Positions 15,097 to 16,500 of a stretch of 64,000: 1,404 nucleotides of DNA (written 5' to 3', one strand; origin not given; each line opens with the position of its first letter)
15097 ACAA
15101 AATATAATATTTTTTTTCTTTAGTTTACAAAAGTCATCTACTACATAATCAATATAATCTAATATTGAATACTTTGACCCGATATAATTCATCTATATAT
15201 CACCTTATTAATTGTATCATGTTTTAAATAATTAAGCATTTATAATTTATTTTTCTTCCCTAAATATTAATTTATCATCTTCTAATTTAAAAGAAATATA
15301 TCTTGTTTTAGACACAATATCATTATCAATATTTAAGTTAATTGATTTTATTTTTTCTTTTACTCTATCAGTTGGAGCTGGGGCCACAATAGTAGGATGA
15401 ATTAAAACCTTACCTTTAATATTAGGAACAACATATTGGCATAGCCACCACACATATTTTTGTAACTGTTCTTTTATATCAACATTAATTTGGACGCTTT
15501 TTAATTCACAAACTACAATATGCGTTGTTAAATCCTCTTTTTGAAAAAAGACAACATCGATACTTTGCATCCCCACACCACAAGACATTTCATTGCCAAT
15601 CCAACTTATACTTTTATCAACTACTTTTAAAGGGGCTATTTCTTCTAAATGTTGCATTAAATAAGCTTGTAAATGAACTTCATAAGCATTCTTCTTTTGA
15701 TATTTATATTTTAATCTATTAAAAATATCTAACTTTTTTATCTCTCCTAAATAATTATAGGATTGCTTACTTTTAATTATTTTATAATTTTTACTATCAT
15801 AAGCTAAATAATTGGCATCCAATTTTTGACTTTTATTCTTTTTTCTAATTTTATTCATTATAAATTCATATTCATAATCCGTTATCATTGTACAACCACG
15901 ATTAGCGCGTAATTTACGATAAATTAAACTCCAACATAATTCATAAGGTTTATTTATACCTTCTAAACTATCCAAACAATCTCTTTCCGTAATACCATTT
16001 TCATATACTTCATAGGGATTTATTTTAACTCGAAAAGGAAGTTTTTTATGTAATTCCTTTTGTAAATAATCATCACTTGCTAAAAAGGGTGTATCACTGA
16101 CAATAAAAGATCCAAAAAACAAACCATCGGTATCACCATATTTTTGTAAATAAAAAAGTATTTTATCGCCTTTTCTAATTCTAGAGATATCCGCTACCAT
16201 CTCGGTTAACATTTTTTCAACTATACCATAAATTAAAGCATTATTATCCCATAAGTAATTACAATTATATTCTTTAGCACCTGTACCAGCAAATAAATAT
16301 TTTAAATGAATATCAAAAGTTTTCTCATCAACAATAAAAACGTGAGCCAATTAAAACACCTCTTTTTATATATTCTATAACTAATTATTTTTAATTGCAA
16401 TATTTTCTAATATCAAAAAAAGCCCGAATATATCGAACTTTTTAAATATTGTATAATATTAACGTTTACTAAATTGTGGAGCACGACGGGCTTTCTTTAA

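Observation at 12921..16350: Four-gene operon: NucS-type nuclease (possible PUA/EVE-like N-domain), D12 adenine methylase, unknown 239-aa protein and deoxyinosine DNA glycosylase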

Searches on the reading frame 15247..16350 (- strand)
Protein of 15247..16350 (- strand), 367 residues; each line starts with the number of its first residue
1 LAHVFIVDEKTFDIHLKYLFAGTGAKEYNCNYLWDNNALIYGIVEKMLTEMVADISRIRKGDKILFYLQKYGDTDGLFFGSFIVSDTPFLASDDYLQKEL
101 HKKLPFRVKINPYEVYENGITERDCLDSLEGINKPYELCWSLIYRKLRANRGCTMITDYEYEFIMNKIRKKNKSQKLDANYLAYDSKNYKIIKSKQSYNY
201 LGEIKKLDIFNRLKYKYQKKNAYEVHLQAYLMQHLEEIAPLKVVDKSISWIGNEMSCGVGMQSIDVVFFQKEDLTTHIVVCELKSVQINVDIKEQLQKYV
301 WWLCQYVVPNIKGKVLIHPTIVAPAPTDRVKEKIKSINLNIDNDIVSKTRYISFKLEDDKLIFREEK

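Call 3: search_protein_families(library=pfam, proteins=[window:15247-16350:-], max_evalue=0.1)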
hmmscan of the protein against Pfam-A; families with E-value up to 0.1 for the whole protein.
window:15247-16350:- (367 aa): 2 families
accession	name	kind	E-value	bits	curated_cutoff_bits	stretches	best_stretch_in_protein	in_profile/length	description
PF01939.22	NucS_C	-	0.0084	16.5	24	1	244-340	16-107/124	Endonuclease NucS C-terminal domain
PF01878.24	EVE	-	0.053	14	23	0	56-126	38-113/145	EVE domain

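Call 4: search_protein_families(library=ncbifam, proteins=[window:15247-16350:-], max_evalue=0.1)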
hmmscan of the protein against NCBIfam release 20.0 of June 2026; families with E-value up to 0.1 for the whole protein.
window:15247-16350:- (367 aa): 2 families
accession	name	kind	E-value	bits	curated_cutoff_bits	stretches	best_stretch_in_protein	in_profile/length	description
NF002008.0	PRK00809.1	subfamily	2.4e-06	27.2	139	1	40-165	21-142/146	hypothetical protein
NF003270.0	PRK04247.1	equivalog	3.1e-05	23.1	216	1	240-340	141-230/250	endonuclease NucS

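Call 5: search_protein_families(library=padloc, proteins=[window:15247-16350:-], max_evalue=0.1)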
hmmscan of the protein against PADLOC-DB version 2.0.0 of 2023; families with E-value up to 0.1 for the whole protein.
window:15247-16350:- (367 aa): 0 families

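Call 7: search_solved_structures(query=window:15247-16350:-, max_evalue=10, show_alignments=2)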
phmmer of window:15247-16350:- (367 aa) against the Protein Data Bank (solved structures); distinct sequences matched with E-value up to 10: 0.

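Call 10: find_homologous_proteins(query=window:15247-16350:-, max_evalue=0.001)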
Query window:15247-16350:- (367 aa): 2140 proteins with E <= 0.001 among 4006 candidates; the best 120 are listed.
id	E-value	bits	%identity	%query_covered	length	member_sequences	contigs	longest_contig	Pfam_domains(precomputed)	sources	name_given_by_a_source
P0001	4.4e-243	824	99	100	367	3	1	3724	-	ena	-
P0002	3.6e-201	686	83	100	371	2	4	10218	-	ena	-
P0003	2.4e-136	473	58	100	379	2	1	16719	-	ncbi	-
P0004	6.9e-133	461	60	100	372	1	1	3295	-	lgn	-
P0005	1.4e-130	454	58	100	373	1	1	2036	-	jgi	-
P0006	2.4e-130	453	58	99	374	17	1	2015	-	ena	-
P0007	1.6e-129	450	56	99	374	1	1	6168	-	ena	-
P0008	2.6e-129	450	56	99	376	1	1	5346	-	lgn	-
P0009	8.2e-129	448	57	99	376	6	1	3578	-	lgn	-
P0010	2.0e-126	440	55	99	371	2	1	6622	-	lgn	-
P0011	2.0e-126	440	55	99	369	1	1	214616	-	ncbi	-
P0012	4.2e-126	439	56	99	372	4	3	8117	-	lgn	-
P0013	5.4e-126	439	56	100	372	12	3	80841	-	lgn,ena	-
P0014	9.4e-126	438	55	99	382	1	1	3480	-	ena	-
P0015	4.0e-125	436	56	100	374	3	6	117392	-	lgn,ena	-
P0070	2.3e-108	381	49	100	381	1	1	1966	PF01878.25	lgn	-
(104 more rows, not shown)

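Call 13: find_related_loci(query=A1, collection=genome_contigs, flank=8000)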
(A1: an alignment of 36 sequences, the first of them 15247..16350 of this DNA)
Query A1 (367 aa) in genome_contigs; peptide patterns used: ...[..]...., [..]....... (x = any residue, [..] = any of these).
133 stretches matched a pattern; 105 encode a relative of the query (tblastn E <= 1e-3); the best 80 are kept; 80 distinct loci.
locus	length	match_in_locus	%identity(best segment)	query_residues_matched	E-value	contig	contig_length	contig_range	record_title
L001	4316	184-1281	83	1-366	0e+0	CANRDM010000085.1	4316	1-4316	MAG: uncultured Bacilli bacterium isolate Lapin-026__bin104 genome assembly, contig: Lapin-026__NODE_27311_length_4316_c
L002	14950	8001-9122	58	1-367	3e-143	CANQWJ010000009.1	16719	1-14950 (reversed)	MAG: uncultured Bacilli bacterium isolate Lapin-013__bin18 genome assembly, contig: Lapin-013__NODE_2060_length_16719_co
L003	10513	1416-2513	55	1-365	5e-132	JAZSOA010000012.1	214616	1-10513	MAG: Candidatus Nanosyncoccaceae bacterium isolate T1900044549_TS20190015.MAGScoT_cleanbin_000074 SGB_198_k141_355814, w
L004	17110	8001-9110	57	1-367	4e-128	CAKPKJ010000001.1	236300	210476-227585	MAG: uncultured Clostridia bacterium isolate REFINED_METABAT215_TOP10_CONTIGS_1500_ASSEMBLY_K77_MERGED__Hadza_MoBio_hadz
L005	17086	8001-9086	57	1-358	1e-127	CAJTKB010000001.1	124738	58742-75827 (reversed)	MAG TPA_asm: uncultured Bacilli bacterium isolate MGBC103219 genome assembly, contig: MGBC103219.1, whole genome shotgun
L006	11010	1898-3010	54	1-367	5e-125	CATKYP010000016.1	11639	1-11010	MAG TPA_asm: uncultured Bacilli bacterium isolate MGG03511_1680015467 genome assembly, contig: ERR2752428_1797, whole ge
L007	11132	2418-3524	53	1-366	8e-125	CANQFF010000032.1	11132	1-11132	MAG: uncultured Bacilli bacterium isolate Lapin-005__bin51 genome assembly, contig: Lapin-005__NODE_8104_length_11132_co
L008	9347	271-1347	55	1-355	3e-124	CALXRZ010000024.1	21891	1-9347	MAG: uncultured Clostridia bacterium isolate BRZ_HM__bin72 genome assembly, contig: BRZ_HM__NODE_2278_length_21891_cov_1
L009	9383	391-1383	54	1-331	2e-119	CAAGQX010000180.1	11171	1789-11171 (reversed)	MAG TPA_asm: Clostridia bacterium, isolate HGM13690, WGS project CAAGQX010000000 data, contig: SRS820621_25_k75_247512,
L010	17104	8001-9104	50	1-367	3e-113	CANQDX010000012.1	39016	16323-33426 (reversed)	MAG: uncultured Clostridia bacterium isolate Lapin-005__bin99 genome assembly, contig: Lapin-005__NODE_1317_length_39016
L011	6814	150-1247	50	1-364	3e-113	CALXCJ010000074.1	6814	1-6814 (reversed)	MAG: uncultured Clostridia bacterium isolate BRZ_HP__bin93 genome assembly, contig: BRZ_HP__NODE_10403_length_6814_cov_6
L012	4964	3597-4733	48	1-367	2e-109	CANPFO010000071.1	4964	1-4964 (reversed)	MAG TPA_asm: uncultured Clostridium sp. isolate SRR15730551_bin.99_metawrap_v1.3_MAG genome assembly, contig: NODE.20071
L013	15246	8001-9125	44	3-363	1e-94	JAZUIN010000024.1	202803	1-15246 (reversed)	MAG: Lachnospiraceae bacterium isolate T1900045264_TH20190034.MAGScoT_cleanbin_000005 SGB_5846_k141_29894, whole genome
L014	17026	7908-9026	43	1-365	9e-93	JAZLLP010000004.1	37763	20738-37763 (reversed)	MAG: Acutalibacteraceae bacterium isolate T1900044957_TA20190013.MAGScoT_cleanbin_000012 SGB_3853_k141_9161, whole genom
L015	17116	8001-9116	44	1-363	4e-92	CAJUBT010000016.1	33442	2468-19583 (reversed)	MAG TPA_asm: uncultured Christensenella sp. isolate MGBC128010 genome assembly, contig: MGBC128010.16, whole genome shot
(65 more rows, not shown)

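Call 33: predict_structure(alignment_id=A1)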
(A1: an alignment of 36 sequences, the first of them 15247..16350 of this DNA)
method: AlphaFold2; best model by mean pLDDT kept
length: 367 residues; sequences in the alignment: 36
mean_pLDDT: 88.7   pTM: 0.88
mean pLDDT of the five models: 88.7, 88.5, 87.6, 87.3, 87.2
residues with pLDDT >= 90: 235; 70-90: 110; 50-70: 20; < 50: 2
segments of 3 or more residues with pLDDT < 50: none
pLDDT, mean of each block of 10 residues (from residue 1): 90 95 88 91 91 93 93 85 96 89 91 96 80 72 53 81 93 94 95 94 94 92 91 95 95 69 85 95 85 89 88 94 92 87 88 93 93
secondary structure, 60 per line:
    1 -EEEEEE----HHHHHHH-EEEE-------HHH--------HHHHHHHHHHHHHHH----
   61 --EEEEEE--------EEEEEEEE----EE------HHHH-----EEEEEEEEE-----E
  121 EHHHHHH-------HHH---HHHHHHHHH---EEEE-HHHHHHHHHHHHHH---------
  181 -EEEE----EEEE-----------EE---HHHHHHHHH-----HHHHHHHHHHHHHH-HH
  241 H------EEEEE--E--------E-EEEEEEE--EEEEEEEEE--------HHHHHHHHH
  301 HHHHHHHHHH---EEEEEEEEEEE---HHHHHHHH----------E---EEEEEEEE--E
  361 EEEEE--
elements in order: E2-7 H12-18 E20-23 H42-56 E63-68 E77-84 H97-100 E106-114 H122-127 H141-149 E153-156 H158-171 E182-185 E190-193 H210-218 H224-237 E248-252 E266-272 E275-283 H292-310 E314-324 H328-335 E350-357 E360-365

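Call 36: fold_search(model_id=the predicted structure, library=pdb)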
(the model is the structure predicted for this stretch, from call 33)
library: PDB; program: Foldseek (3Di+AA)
matches with E <= 10: 870; with E <= 0.001: 4
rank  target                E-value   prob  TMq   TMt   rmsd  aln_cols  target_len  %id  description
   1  2hd9                  2.5e-06  1.00  0.29  0.69   4.7       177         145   13  Crystal structure of PH1033 from Pyrococcus horikoshii OT3 (released 2006-12-20)
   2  1wmm                  4.0e-06  1.00  0.31  0.75   4.3       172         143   13  Crystal structure of PH1033 from Pyrococcus horikoshii Ot3 (released 2005-08-23)
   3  2ar1                  1.4e-04  1.00  0.30  0.64   6.4       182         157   12  Structure of Hypothetical protein from Leishmania major (released 2005-08-30)
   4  5j3e_A                4.5e-04  1.00  0.28  0.54  10.1       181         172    7  Crystal Structure of Human THYN1 protein in complex with 5-methylcytosine containing DNA (released 2016-04-20)
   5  5j3e_B                1.2e-03  0.99  0.25  0.48   9.4       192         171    7  Crystal Structure of Human THYN1 protein in complex with 5-methylcytosine containing DNA (released 2016-04-20)
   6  2eve                  1.5e-03  1.00  0.28  0.62   5.8       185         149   10  X-Ray Crystal Structure of Protein PSPTO5229 from Pseudomonas syringae. Northeast Structural Genomics Consortium Target  (released 2005-11-08)
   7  3eop_A                1.7e-03  0.99  0.25  0.48   9.3       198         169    8  Crystal Structure of the DUF55 domain of human thymocyte nuclear protein 1 (released 2009-09-29)
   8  2g2x_A                1.8e-03  1.00  0.27  0.58   6.7       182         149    9  X-Ray Crystal Structure Protein Q88CH6 from Pseudomonas putida. Northeast Structural Genomics Consortium Target PpR72. (released 2006-03-14)
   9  3eop_B                2.0e-03  1.00  0.29  0.59   8.1       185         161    9  Crystal Structure of the DUF55 domain of human thymocyte nuclear protein 1 (released 2009-09-29)
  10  9qem_B                2.1e-03  0.97  0.23  0.45   7.5       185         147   12  Crystal structure of YTHDF2 in complex with compound 3 (AI-DF2-11) (released 2025-07-09)
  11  7z8w_A                3.2e-03  0.98  0.20  0.44   4.8       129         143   16  Crystal structure of YTHDF2 with compound YLI_DC1_018 (released 2022-03-30)
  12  7a1v_A                3.2e-03  0.97  0.24  0.49   6.8       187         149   11  Crystal structure of YTHDF2 in complex with m1A (released 2021-08-25)
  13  4rdo_C                4.0e-03  0.96  0.23  0.48   7.1       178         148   14  Structure of YTH-YTHDF2 in the free state (released 2014-12-24)
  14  4rdo_B                4.3e-03  0.96  0.23  0.48   7.1       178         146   14  Structure of YTH-YTHDF2 in the free state (released 2014-12-24)
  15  4f0p_A                4.3e-03  0.25  0.18  0.15  21.7       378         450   10  MspJI Restriction Endonuclease - P31 Form (released 2012-08-08)
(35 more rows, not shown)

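Call 38: search_dna_similar(query=window:15247-16350:-, collection=plasmids, mode=protein, max_rows=15)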
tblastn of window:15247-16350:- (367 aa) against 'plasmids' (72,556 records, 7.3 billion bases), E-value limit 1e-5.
No match.

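Call 39: search_dna_similar(query=window:15247-16350:-, collection=phages, mode=protein, max_rows=15)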
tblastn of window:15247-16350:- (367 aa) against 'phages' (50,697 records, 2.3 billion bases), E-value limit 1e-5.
No match.

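Call 58: find_related_loci(query=A1, collection=viral_contigs, flank=6000)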
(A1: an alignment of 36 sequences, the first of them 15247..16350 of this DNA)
Query A1 (367 aa) in viral_contigs; peptide patterns used: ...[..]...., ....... (x = any residue, [..] = any of these).
10 stretches matched a pattern; 1 encode a relative of the query (tblastn E <= 1e-3); 1 distinct loci.
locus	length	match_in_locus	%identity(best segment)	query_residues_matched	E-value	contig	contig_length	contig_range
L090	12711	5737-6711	41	1-323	2e-72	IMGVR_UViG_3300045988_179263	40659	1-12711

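Call 72: search_protein_families(library=phrogs, proteins=[window:15247-16350:-], max_evalue=0.01)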
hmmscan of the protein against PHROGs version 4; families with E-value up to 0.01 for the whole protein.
window:15247-16350:- (367 aa): 0 families

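Call 77: search_solved_structures(query=A1, max_evalue=10, show_alignments=3)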
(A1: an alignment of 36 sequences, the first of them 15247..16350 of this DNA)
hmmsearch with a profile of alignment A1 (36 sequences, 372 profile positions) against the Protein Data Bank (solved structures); distinct sequences matched with E-value up to 10: 2.
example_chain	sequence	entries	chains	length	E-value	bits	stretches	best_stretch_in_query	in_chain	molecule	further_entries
1wmm_A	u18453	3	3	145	6.5e-05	25.4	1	55-115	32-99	Hypothetical UPF0310 protein PH1033 | UPF0310 protein PH1033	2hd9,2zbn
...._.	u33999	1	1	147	0.0093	18.4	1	53-133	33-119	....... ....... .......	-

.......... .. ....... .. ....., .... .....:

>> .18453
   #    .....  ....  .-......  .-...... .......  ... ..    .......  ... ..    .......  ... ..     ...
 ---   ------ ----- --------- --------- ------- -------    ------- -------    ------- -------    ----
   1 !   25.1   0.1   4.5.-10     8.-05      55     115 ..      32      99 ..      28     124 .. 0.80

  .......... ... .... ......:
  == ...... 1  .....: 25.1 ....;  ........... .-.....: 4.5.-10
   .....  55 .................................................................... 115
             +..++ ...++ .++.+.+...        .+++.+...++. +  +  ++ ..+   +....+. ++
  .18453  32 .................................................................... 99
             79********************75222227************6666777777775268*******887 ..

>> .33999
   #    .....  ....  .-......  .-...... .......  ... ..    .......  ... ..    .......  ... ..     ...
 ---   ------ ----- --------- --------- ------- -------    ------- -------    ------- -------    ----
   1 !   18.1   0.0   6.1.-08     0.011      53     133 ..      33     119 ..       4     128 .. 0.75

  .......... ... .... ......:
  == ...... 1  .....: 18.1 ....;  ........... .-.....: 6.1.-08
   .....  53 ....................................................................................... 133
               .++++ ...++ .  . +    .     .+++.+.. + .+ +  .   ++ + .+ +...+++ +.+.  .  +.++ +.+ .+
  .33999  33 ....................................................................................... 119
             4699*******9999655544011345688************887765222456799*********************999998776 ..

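Call 78: search_protein_families(library=pfam, alignment_id=A1, max_evalue=0.01)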
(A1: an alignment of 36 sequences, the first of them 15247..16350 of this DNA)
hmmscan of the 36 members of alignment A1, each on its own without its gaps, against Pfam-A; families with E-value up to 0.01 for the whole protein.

A. member 1, window:15247-16350:- (367 aa): 1 family
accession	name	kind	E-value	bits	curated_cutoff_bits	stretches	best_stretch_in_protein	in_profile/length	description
PF01939.22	NucS_C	-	0.0084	16.5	24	0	244-340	16-107/124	Endonuclease NucS C-terminal domain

B. families by the number of members that match (of 36 scanned): 3 families
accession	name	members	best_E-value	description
PF01878.24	EVE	10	6.2e-06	EVE domain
PF06250.17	YhcG_C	1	0.00066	YhcG PDDEXK nuclease domain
PF01939.22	NucS_C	1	0.0084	Endonuclease NucS C-terminal domain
